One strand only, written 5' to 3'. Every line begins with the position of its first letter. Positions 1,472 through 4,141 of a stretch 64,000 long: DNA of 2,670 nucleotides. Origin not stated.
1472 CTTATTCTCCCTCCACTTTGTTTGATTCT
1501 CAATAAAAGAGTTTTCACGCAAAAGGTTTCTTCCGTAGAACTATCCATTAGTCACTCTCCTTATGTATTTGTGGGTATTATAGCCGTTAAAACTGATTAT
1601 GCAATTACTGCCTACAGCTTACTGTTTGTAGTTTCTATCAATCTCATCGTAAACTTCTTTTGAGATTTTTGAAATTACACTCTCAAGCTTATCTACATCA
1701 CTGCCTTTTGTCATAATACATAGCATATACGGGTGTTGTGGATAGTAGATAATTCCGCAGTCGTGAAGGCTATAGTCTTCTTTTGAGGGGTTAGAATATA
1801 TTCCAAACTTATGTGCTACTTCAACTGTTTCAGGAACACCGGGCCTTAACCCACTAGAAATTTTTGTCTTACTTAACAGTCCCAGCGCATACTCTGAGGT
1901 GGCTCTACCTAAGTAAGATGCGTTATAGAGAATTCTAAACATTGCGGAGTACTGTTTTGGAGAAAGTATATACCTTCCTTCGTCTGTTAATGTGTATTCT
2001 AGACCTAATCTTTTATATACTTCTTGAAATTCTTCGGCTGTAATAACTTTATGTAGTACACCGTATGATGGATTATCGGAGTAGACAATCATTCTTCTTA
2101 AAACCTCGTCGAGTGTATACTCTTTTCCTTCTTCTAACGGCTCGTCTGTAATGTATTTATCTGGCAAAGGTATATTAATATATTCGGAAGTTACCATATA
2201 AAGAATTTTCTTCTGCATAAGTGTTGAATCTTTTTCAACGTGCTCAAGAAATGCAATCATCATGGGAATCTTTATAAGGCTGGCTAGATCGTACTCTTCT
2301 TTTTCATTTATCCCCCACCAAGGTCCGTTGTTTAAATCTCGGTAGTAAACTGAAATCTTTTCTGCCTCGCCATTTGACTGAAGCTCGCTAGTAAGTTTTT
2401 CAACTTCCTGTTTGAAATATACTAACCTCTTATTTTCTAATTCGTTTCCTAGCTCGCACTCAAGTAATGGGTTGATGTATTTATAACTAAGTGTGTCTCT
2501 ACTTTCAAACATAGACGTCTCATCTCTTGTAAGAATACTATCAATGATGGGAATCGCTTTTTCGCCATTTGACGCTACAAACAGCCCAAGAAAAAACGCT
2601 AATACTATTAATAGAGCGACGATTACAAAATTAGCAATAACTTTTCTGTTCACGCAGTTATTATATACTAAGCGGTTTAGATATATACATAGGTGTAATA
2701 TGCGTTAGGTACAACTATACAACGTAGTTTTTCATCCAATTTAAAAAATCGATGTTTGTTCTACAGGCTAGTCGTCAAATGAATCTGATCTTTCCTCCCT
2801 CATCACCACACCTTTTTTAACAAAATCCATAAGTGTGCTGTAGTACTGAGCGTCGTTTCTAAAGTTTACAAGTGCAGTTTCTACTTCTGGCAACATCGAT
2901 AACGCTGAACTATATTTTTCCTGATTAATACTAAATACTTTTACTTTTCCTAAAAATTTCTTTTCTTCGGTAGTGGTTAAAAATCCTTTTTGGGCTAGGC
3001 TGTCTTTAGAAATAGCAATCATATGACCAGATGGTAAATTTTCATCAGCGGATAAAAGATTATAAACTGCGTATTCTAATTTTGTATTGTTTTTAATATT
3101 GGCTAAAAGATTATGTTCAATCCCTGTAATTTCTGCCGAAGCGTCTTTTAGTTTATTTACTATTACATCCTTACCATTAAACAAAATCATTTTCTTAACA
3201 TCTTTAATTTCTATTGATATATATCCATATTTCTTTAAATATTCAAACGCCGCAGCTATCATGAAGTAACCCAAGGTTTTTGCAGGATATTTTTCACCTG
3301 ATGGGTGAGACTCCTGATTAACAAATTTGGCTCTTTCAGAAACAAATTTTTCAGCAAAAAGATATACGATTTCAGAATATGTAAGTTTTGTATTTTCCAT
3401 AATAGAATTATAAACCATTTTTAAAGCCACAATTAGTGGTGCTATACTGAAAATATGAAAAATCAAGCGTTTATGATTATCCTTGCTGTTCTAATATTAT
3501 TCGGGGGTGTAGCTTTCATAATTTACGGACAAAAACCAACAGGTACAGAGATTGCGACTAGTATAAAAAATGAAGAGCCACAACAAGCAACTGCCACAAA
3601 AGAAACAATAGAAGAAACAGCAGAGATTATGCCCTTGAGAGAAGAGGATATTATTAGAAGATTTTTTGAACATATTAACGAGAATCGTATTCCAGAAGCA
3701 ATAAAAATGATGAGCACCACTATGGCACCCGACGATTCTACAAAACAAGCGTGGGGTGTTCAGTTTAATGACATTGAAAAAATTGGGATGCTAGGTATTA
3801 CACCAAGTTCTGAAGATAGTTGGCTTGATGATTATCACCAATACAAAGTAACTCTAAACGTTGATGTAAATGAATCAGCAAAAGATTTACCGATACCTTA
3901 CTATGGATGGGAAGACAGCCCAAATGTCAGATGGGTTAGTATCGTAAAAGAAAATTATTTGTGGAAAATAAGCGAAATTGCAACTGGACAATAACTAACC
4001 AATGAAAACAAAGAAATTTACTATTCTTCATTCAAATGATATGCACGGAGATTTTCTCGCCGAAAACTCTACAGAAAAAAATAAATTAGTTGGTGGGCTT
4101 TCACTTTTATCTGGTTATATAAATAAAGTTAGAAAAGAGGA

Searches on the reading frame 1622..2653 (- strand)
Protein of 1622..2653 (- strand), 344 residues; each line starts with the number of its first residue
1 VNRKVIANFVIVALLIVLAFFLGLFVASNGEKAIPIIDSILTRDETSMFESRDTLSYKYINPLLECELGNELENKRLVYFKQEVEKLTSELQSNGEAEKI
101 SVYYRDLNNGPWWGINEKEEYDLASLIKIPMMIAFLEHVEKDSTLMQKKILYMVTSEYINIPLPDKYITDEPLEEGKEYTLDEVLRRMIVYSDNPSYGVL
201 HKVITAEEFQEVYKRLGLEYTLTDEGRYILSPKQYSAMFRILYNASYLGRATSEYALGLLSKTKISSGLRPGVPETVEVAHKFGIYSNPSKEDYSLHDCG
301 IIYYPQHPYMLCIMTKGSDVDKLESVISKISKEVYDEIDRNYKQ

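Call 19: search_protein_families(library=pfam, proteins=[window:1622-2653:-], max_evalue=0.01)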
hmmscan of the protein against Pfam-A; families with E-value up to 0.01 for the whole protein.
window:1622-2653:- (344 aa): 1 family
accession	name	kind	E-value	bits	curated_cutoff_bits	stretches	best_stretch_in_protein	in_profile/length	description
PF13354.11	Beta-lactamase2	-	7.3e-36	123.9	22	1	101-315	1-214/214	Beta-lactamase enzyme family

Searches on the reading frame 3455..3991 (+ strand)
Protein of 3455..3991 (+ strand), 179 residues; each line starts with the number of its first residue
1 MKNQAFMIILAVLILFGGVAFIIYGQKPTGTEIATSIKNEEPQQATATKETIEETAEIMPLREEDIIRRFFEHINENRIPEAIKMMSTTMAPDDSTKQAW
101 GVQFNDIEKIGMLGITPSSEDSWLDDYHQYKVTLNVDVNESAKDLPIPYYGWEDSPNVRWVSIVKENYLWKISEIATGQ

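Call 19: search_protein_families(library=pfam, proteins=[window:3455-3991:+], max_evalue=0.01)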
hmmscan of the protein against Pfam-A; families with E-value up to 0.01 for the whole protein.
window:3455-3991:+ (179 aa): 1 family
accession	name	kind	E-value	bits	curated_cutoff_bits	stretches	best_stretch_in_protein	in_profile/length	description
PF21844.1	DUF6903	-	0.0092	16.5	24.2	0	4-31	2-29/54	Family of unknown function (DUF6903)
